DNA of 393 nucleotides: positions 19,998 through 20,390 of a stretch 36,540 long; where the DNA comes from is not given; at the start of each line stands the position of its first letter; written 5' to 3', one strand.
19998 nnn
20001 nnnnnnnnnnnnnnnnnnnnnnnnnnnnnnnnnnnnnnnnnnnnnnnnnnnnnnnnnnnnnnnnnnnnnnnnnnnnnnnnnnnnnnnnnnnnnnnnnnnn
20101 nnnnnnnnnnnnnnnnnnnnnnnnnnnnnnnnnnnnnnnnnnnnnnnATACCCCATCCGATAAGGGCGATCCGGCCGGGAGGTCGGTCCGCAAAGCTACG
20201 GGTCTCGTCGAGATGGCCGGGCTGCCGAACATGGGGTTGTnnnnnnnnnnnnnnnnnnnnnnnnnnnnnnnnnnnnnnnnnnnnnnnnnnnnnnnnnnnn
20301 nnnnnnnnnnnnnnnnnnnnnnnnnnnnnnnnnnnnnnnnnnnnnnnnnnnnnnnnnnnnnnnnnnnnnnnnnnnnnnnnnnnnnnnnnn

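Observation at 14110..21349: Apparently self-contained c-di-GMP circuit: sigma54 promoter, phosphorelay kinase, GGDEF-EAL regulator and riboswitch-gated lipoprotein in one divergent locus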

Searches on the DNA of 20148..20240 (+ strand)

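Call 46: build_rna_model(alignment_id=A4, structure=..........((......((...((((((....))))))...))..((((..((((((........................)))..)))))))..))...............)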
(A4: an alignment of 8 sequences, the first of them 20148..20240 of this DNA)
Model R1 built from alignment A4 (8 sequences, 113 columns); structure: as given.
model positions 94; base pairs 20; branch points 1; effective number of sequences 1.96; information 0.608 bits per position. Calibrated on 0.2 Mb of random sequence (short: E-values are rough).
structure used (alignment columns):
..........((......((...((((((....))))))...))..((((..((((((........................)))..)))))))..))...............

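Call 47: search_with_rna_model(model_id=R1, sources=[window, L001, L002, L004, L005, L006, L007, L008, L009, L010, L011, L012, L013, L014, L015, L016, L017, L018, L019, L020, L021, L022, L023, L024, L025, L026, L027, L028, L029, L030, L031, L032, L033, L034, L035, L036, L037, L038, L039, L040, L041, L042, L043, L044, L045, L046, L047, L048, L049, L050, L051, L052, L053, L054, L055, L056, L057, L058, L059, L060, L061, L062, L063, L064, L065, L066, L067, L068, L069, L070, L071, L072, L073, L074, L075, L076, L077, L078, L079, L080, L081, L082, L083, L084, L085, L086, L087], max_evalue=1)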
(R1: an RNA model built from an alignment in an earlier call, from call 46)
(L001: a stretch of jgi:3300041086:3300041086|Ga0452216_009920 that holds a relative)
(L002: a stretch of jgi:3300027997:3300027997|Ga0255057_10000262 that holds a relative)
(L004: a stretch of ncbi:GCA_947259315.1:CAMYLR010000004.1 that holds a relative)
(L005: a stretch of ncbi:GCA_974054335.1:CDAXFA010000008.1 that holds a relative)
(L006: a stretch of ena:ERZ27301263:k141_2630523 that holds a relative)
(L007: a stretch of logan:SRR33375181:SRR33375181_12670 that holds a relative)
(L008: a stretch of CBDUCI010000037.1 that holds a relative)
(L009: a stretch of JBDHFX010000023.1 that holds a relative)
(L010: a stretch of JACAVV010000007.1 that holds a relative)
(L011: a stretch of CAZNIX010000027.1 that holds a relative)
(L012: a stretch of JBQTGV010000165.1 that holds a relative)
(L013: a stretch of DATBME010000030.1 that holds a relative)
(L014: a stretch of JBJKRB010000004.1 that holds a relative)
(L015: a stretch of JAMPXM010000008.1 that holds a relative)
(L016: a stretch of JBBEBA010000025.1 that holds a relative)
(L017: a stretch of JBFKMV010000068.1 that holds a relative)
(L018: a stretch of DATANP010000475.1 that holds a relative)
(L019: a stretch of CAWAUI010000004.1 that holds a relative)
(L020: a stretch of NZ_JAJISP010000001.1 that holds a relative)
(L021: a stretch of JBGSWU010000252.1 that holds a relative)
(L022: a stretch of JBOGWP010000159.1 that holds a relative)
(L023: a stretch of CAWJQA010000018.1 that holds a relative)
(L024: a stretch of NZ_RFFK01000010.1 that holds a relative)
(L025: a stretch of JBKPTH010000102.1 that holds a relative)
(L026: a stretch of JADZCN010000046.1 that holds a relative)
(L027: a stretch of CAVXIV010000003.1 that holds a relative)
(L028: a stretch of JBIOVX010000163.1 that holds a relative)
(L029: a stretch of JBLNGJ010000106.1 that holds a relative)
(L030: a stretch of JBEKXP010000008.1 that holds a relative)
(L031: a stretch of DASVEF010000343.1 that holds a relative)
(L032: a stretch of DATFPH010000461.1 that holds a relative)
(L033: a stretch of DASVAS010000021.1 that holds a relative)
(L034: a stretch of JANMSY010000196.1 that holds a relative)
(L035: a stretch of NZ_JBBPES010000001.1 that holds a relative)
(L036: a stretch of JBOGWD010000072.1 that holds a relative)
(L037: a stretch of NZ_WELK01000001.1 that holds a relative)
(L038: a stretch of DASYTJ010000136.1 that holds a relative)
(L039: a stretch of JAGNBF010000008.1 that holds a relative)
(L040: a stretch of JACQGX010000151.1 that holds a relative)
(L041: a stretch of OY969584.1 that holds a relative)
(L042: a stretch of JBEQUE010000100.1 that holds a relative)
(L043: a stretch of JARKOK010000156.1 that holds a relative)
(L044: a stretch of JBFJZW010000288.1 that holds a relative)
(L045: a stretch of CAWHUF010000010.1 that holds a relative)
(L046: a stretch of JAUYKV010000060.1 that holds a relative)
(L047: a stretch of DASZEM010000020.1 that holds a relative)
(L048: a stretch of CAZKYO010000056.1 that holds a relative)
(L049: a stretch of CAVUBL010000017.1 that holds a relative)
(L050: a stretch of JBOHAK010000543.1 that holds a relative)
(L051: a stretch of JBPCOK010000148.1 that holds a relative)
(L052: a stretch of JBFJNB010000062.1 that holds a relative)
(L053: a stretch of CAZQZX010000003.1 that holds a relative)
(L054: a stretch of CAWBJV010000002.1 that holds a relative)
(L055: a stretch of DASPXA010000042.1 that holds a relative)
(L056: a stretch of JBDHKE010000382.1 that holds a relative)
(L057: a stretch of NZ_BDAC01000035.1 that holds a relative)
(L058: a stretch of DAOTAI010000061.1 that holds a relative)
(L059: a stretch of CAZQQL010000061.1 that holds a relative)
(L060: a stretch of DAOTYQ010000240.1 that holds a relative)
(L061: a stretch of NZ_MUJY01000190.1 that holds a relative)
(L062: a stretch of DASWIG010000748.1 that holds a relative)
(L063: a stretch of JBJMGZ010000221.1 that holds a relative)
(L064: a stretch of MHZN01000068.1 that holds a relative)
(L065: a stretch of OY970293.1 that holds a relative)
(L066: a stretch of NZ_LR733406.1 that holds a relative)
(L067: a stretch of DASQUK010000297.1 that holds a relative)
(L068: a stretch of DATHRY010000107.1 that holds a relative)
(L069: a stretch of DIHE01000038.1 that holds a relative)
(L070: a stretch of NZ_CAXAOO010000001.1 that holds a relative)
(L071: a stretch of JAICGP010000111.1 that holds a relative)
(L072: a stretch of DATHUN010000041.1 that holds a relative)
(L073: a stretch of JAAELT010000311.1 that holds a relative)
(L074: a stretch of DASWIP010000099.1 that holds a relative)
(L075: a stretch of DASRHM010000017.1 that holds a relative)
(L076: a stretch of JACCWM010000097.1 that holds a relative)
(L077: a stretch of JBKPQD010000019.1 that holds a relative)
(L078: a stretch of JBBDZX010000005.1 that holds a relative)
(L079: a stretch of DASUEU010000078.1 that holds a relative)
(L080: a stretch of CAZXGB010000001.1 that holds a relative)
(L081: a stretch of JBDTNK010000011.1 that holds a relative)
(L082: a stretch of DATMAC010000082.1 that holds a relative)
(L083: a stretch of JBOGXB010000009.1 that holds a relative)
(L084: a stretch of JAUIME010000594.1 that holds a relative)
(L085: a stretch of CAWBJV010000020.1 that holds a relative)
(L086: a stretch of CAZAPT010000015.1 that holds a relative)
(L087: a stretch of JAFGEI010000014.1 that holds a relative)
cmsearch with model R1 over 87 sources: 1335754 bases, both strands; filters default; matches with E-value up to 1: 22.
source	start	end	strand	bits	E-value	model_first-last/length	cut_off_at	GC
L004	666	754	+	96.7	1.3e-26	1-94/94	no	0.66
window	20149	20237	+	91.3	6.1e-25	1-94/94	no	0.66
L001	9936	10025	+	90.9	8e-25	1-94/94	no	0.69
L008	9866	9955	+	88.4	4.9e-24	1-94/94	no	0.67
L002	9872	9961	+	86.8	1.5e-23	1-94/94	no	0.66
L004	132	237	-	79.9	2.1e-21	1-94/94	no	0.63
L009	9869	9959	+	79.5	2.8e-21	1-94/94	no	0.67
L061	13460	13548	-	64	1.7e-16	1-94/94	no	0.63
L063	1703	1795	+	63.6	2.4e-16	1-94/94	no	0.72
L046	6577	6666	-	61.6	1e-15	1-94/94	no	0.62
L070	12955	13043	-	60.5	2.2e-15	1-94/94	no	0.61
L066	6858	6946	-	58.8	7e-15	1-94/94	no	0.63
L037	6523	6611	-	57.5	1.9e-14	1-94/94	no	0.63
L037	13007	13095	-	57.5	1.9e-14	1-94/94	no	0.63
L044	5685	5773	-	57.2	2.2e-14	1-94/94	no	0.64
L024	12918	13003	-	57.2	2.3e-14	1-94/94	no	0.66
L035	12941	13029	-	56.5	3.7e-14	1-94/94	no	0.65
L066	13017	13104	-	56.4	4e-14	1-94/94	no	0.62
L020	12842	12931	-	56.1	5e-14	1-94/94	no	0.62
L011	8184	8309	+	53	4.6e-13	1-94/94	no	0.69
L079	7579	7695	+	51.8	1.1e-12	1-94/94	no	0.68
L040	4556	4652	-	17.8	0.039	1-94/94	no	0.7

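Call 54: search_with_rna_model(model_id=R1, sources=[L088, L089, L090, L091, L092, L093, L094, L095, L096, L097, L098, L099, L100, L101, L102, L103, L104, L105, L106, L107, L108, L109, L110, L111, L112, L113, L114, L115, L116, L117, L118, L119, L120, L121, L122, L123, L124, L125, L126, L127, L128, L129, L130, L131, L132, L133, L134, L135, L136, L137, L138, L139, L140, L141, L142, L143, L144, L145, L146, L147, L148, L149, L150, L151, L152, L153, L154, L155, L156, L157, L158, L159, L160, L161, L162, L163, L164, L165, L166, L167], max_evalue=0.1)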
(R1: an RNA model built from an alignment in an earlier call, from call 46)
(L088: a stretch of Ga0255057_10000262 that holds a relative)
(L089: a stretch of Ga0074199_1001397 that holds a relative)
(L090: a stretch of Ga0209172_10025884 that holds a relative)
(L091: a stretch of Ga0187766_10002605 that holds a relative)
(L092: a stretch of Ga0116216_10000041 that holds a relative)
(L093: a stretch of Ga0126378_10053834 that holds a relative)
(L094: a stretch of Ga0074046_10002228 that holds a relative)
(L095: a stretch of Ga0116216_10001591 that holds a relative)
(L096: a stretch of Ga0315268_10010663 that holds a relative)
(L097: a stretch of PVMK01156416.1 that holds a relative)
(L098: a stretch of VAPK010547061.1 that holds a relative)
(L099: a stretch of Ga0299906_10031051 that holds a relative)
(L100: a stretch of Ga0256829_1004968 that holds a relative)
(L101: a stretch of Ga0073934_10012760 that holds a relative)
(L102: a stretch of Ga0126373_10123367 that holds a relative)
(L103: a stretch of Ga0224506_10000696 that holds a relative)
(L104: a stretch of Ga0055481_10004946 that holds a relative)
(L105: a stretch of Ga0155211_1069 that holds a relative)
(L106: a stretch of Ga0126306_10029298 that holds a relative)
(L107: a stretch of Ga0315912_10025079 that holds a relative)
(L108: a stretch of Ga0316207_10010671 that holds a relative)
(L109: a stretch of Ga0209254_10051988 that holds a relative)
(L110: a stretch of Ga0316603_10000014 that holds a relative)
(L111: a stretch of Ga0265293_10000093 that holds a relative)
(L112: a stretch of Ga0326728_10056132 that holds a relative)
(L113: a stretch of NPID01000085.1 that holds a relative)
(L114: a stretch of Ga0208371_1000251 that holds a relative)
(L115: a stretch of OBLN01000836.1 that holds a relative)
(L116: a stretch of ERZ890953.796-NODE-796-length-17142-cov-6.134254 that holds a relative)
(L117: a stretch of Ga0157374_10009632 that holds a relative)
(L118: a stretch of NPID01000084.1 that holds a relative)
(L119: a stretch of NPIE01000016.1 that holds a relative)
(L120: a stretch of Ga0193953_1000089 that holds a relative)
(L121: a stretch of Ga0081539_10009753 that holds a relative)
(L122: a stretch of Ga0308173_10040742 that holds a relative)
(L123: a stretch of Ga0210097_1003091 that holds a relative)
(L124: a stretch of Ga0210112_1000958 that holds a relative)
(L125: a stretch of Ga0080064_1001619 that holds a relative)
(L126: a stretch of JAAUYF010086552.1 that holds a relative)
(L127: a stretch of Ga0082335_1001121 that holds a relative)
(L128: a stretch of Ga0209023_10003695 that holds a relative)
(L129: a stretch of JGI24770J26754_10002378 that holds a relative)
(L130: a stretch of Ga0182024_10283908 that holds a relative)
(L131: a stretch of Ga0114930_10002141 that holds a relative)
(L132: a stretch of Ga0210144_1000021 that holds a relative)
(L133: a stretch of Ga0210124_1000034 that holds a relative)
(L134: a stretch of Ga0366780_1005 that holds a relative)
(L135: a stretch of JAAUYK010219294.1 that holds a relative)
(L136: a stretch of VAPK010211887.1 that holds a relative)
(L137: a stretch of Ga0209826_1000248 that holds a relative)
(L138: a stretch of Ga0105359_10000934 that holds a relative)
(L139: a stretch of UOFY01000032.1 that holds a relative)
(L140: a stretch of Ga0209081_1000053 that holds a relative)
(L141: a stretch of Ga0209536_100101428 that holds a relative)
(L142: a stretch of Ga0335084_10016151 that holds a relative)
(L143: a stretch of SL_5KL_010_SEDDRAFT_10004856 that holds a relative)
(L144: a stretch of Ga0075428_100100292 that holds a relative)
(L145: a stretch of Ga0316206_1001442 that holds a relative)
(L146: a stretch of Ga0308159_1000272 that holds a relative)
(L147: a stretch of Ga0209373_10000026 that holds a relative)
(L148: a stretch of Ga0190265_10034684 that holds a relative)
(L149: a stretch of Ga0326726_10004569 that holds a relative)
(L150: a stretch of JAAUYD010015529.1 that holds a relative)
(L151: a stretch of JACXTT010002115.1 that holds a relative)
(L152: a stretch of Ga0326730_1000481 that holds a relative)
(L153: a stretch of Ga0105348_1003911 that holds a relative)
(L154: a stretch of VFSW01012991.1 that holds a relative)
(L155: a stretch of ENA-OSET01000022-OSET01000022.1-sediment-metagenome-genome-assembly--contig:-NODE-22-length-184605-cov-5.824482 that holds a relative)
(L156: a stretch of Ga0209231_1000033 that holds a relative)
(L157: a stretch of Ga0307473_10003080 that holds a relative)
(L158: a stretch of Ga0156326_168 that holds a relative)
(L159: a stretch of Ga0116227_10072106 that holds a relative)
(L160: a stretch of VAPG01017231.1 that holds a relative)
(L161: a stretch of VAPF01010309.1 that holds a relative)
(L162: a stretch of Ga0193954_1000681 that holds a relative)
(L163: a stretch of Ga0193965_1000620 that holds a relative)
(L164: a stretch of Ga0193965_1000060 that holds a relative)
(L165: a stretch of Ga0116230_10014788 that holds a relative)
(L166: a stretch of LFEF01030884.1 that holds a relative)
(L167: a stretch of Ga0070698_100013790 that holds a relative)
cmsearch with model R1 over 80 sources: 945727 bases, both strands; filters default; matches with E-value up to 0.1: 1.
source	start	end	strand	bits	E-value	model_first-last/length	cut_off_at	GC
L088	7007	7096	-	86.8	1.1e-23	1-94/94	no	0.66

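Call 67: search_with_rna_model(model_id=R1, sources=[window, L001, L002, L004, L008, L009, L011, L063, L079, L020, L024, L035, L037, L044, L046, L061, L066, L070], max_evalue=0.00001, make_alignment=true)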
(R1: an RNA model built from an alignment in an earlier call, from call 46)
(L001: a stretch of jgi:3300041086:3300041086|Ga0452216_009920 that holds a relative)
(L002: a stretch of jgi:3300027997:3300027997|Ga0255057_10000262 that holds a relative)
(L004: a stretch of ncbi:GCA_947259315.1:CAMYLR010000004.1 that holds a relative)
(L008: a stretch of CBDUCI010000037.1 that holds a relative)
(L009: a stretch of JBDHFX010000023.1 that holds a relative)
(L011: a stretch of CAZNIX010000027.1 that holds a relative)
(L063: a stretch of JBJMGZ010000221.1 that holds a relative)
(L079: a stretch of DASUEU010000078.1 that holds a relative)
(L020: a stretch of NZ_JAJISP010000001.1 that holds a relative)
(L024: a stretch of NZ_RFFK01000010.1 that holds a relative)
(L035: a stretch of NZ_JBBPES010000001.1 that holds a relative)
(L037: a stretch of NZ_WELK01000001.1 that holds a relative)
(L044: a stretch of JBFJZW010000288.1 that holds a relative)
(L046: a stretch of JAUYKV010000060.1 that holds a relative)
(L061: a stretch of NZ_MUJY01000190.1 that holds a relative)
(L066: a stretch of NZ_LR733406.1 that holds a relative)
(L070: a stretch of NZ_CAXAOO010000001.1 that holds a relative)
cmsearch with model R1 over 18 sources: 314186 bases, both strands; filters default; matches with E-value up to 0.00001: 21.
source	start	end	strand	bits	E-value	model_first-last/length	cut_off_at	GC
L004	666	754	+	96.7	3.1e-27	1-94/94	no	0.66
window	20149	20237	+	91.3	1.4e-25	1-94/94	no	0.66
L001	9936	10025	+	90.9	1.9e-25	1-94/94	no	0.69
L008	9866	9955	+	88.4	1.2e-24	1-94/94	no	0.67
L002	9872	9961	+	86.8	3.6e-24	1-94/94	no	0.66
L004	132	237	-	79.9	5e-22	1-94/94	no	0.63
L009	9869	9959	+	79.5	6.6e-22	1-94/94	no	0.67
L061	13460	13548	-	64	4e-17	1-94/94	no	0.63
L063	1703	1795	+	63.6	5.6e-17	1-94/94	no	0.72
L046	6577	6666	-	61.6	2.4e-16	1-94/94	no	0.62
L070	12955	13043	-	60.5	5.1e-16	1-94/94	no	0.61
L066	6858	6946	-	58.8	1.7e-15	1-94/94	no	0.63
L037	6523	6611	-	57.5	4.5e-15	1-94/94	no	0.63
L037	13007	13095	-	57.5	4.5e-15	1-94/94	no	0.63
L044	5685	5773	-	57.2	5.3e-15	1-94/94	no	0.64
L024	12918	13003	-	57.2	5.5e-15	1-94/94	no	0.66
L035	12941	13029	-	56.5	8.8e-15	1-94/94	no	0.65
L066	13017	13104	-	56.4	9.5e-15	1-94/94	no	0.62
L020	12842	12931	-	56.1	1.2e-14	1-94/94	no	0.62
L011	8184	8309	+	53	1.1e-13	1-94/94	no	0.69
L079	7579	7695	+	51.8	2.6e-13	1-94/94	no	0.68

Alignment A7: 21 matches aligned to the model, 148 columns, each read 5' to 3' on its own strand. Consensus structure (alignment columns), stored with it:
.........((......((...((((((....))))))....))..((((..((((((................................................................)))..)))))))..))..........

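Call 86: search_with_rna_model(model_id=R1, sources=[L168, L169], max_evalue=1, filters=off)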
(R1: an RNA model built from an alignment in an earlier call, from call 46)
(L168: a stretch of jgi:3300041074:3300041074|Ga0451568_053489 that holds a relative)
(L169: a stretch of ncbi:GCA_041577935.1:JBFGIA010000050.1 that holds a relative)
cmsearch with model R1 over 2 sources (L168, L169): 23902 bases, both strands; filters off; matches with E-value up to 1: 4.
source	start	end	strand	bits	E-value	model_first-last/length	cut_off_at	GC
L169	11890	11983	+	12.1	0.041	1-94/94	no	0.56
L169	12804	12912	-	8.1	0.69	1-94/94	no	0.64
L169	1999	2067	-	7.9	0.78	1-94/94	no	0.64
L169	4148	4227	+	7.7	0.92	1-94/94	no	0.55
